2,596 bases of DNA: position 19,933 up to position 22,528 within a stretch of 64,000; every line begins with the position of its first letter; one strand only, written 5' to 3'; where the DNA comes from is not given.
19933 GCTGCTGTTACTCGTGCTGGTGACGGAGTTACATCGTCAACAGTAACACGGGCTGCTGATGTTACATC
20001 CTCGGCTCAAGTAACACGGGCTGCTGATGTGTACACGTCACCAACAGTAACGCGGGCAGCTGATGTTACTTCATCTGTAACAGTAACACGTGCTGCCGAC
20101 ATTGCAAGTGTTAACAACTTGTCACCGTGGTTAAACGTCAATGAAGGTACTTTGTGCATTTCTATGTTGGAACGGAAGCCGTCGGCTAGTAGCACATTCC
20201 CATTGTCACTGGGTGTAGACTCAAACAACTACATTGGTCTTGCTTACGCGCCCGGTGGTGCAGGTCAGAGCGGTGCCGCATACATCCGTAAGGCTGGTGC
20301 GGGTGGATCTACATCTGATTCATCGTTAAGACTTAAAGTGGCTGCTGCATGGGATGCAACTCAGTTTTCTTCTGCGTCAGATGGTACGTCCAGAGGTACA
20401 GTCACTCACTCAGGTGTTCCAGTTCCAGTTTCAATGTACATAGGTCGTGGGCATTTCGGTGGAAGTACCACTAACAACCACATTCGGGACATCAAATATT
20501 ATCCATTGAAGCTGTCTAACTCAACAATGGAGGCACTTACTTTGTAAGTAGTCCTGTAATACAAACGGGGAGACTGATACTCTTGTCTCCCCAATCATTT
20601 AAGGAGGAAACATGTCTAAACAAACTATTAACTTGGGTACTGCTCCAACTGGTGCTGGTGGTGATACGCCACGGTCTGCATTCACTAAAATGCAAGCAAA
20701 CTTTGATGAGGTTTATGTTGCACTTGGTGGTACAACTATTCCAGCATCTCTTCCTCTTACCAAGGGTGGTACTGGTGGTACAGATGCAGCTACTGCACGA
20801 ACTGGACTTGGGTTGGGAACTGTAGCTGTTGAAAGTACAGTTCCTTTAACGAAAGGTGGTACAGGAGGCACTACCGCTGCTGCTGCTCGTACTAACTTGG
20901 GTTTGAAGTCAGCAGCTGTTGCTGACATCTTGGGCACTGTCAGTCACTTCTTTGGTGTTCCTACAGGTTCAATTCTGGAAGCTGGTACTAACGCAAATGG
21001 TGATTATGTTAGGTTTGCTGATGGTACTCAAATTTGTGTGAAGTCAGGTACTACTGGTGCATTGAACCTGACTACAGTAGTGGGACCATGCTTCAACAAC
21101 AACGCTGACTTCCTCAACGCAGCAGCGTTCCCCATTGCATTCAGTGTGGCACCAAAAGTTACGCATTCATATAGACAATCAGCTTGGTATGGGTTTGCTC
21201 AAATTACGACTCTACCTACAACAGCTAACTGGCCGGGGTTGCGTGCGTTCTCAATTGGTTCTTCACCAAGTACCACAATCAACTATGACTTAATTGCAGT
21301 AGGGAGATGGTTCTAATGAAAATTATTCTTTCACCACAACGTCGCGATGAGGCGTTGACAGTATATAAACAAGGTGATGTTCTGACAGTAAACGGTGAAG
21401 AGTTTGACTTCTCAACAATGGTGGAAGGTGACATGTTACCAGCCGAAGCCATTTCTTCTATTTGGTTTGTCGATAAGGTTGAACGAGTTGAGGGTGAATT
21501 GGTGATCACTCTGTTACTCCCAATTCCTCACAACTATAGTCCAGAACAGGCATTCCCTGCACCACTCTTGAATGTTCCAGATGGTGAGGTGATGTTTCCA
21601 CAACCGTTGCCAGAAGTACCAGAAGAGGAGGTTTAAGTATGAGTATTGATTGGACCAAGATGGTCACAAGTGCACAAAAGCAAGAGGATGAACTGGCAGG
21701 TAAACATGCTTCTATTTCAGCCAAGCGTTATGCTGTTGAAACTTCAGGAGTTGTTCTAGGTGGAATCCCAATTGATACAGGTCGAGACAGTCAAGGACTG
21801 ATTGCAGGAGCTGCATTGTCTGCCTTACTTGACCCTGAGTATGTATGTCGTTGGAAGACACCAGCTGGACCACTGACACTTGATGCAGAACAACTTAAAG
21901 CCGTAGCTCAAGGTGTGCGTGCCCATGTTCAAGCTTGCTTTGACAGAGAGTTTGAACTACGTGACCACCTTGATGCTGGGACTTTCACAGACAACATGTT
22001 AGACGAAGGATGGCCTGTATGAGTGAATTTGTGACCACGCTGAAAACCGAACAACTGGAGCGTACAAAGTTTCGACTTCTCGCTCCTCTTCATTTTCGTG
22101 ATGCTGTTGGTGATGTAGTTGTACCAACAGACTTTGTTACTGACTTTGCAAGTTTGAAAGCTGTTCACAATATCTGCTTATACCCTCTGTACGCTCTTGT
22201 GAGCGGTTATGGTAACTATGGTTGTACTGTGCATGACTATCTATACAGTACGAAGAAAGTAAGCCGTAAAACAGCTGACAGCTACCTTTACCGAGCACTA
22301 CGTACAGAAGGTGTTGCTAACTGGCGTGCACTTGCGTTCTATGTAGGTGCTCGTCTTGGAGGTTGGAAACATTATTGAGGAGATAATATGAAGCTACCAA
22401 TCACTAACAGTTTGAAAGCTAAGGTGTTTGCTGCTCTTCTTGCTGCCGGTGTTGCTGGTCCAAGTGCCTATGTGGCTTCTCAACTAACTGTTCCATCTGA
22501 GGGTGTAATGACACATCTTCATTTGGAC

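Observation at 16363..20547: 1394-aa fibre built from four tandem linker+module cassettes plus a 12-aa microrepeat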

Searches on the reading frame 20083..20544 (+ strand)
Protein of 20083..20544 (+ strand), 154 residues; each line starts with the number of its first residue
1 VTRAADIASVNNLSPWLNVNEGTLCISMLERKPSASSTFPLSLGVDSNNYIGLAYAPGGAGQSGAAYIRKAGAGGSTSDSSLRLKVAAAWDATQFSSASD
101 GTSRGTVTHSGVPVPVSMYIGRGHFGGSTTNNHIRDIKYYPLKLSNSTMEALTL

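Call 65: search_solved_structures(query=A5, max_evalue=10, show_alignments=1)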
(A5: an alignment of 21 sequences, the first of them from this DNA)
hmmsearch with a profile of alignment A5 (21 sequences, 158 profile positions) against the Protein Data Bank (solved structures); distinct sequences matched with E-value up to 10: 11.
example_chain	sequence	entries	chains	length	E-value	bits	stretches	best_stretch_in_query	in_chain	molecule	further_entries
4qvs_A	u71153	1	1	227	0.012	19.4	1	44-157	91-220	S-layer domain-containing protein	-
7nde_A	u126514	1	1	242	0.024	18.4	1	23-141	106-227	Glucuronan lyase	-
4c1w_A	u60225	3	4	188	0.03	18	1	23-155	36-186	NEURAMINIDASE | SIALIDASE A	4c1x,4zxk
1mz5_A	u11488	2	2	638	0.033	17.9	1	87-156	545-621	sialidase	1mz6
1n1s_A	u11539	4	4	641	0.049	17.4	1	87-156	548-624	Sialidase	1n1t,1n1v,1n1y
2a75_A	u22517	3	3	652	0.051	17.3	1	88-156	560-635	sialidase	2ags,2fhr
1wcs_A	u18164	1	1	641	0.13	15.9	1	87-156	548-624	SIALIDASE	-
7z50_G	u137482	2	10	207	0.16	15.7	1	10-101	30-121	4.1 TCR alpha chain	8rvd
5fre_A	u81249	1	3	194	0.3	14.8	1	18-112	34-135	EXO-ALPHA-SIALIDASE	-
5fra_A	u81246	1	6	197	0.31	14.7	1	18-112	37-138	SIALIDASE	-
8sl1_A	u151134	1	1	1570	1.4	12.6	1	78-154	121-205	Pappalysin-2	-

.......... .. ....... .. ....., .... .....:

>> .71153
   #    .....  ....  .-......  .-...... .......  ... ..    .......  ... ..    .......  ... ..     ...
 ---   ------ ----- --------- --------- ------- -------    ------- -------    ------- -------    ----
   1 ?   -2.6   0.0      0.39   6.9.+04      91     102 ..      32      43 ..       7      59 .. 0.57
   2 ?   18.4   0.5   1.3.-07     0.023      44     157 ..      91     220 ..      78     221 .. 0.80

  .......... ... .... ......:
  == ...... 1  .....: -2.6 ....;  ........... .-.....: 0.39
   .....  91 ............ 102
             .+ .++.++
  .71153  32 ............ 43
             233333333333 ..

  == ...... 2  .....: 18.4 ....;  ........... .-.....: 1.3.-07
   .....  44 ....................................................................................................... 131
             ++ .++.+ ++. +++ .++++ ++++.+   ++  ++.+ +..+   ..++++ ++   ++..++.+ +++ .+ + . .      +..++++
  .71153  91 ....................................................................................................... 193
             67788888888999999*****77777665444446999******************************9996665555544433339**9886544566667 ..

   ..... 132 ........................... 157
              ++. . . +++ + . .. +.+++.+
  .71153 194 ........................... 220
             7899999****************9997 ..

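Call 66: search_protein_families(library=pfam, alignment_id=A5, max_evalue=1)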
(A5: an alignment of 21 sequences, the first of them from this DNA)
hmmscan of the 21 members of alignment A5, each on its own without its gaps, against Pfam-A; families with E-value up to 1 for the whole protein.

A. member 1, seq(154 aa): 1 family
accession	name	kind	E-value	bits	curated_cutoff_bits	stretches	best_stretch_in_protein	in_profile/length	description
PF13385.13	Laminin_G_3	-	0.011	16.3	27.6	1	45-145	40-146/151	Concanavalin A-like lectin/glucanases superfamily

B. families by the number of members that match (of 21 scanned): 5 families
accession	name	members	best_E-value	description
PF13385.13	Laminin_G_3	9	8.2e-08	Concanavalin A-like lectin/glucanases superfamily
PF13229.12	Beta_helix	1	0.013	Right handed beta helix region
PF14889.11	PBP-Tp47_a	1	0.029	Penicillin-binding protein Tp47 domain a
PF24143.1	Beta-sand_ComC_2nd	1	0.086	EGF-like domain-containing protein ComC second beta-sandwich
PF05862.16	IceA2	1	0.1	Helicobacter pylori IceA2 protein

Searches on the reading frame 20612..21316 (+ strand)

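Call 25: search_protein_families(library=phrogs, proteins=[window:20612-21316:+], max_evalue=0.001)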
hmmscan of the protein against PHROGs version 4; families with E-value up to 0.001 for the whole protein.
window:20612-21316:+ (234 aa): 9 families
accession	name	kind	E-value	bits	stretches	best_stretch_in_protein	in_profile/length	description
phrog_2712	-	tail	1.9e-26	93.7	1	104-234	573-699/700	tail fiber protein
phrog_14458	-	tail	1.2e-17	65.1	1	91-234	136-281/281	tail fiber protein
phrog_10316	-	tail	2.8e-09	36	1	75-108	411-443/1471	tail fiber protein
phrog_1836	-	tail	3.4e-09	37.8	1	1-148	38-120/366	tail fiber protein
phrog_1591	-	tail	8.1e-07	29.7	0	75-121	179-218/484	tail fiber protein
phrog_677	-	tail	3.8e-06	27.5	1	1-43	1-43/412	baseplate wedge tail fiber protein connector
phrog_11393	-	tail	1.6e-05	24.8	0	68-158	333-419/538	tail fiber protein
phrog_37013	-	tail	4.8e-05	22.7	1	39-76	272-309/777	tail fiber protein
phrog_10305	-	tail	0.00066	19.4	1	48-103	608-664/1005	tail fiber protein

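Call 28: search_protein_families(library=pfam, proteins=[window:20612-21316:+], max_evalue=0.01)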
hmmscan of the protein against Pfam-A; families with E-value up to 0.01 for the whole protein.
window:20612-21316:+ (234 aa): 0 families

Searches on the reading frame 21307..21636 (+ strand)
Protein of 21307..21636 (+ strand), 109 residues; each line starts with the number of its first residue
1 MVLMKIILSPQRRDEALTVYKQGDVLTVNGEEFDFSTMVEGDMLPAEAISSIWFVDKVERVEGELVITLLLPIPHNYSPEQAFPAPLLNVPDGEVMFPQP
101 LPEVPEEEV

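Call 25: search_protein_families(library=phrogs, proteins=[window:21307-21636:+], max_evalue=0.001)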
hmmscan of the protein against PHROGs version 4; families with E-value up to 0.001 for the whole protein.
window:21307-21636:+ (109 aa): 2 families
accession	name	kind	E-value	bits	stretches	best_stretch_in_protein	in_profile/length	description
phrog_24907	-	unknown function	2.3e-38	133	1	4-103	1-101/235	-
phrog_2398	-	unknown function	1.2e-36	126.4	1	4-107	3-110/132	-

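Call 28: search_protein_families(library=pfam, proteins=[window:21307-21636:+], max_evalue=0.01)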
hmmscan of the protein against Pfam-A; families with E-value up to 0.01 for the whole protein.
window:21307-21636:+ (109 aa): 0 families

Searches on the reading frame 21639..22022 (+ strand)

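Call 28: search_protein_families(library=pfam, proteins=[window:21639-22022:+], max_evalue=0.01)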
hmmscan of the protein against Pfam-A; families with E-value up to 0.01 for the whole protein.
window:21639-22022:+ (127 aa): 1 family
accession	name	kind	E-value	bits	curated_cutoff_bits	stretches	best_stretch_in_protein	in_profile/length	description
PF14301.12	DUF4376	-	4.7e-20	72.5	25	1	21-115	5-97/106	Domain of unknown function (DUF4376)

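Call 84: search_protein_families(library=phrogs, proteins=[window:21639-22022:+], max_evalue=0.00001)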
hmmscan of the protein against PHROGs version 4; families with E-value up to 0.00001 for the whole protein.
window:21639-22022:+ (127 aa): 2 families
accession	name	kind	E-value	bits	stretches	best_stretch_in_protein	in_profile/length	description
phrog_10508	-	tail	7e-35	121.2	1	12-126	40-158/159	tail fiber protein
phrog_2837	-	tail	8.8e-06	26.6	1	10-111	79-182/202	tail protein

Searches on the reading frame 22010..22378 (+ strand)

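Call 28: search_protein_families(library=pfam, proteins=[window:22010-22378:+], max_evalue=0.01)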
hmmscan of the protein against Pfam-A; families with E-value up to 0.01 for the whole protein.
window:22010-22378:+ (122 aa): 1 family
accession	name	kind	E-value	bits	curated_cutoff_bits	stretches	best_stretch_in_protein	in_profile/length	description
PF07087.16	DUF1353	-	4.2e-14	52.4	22.5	1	21-113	1-90/91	Protein of unknown function (DUF1353)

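Call 84: search_protein_families(library=phrogs, proteins=[window:22010-22378:+], max_evalue=0.00001)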
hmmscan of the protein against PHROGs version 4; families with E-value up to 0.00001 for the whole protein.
window:22010-22378:+ (122 aa): 2 families
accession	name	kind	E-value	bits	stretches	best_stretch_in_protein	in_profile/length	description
phrog_1158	-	tail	9e-27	95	1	4-122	7-131/205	tail assembly chaperone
phrog_6098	-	unknown function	2.1e-07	32.2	1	68-122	17-71/78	-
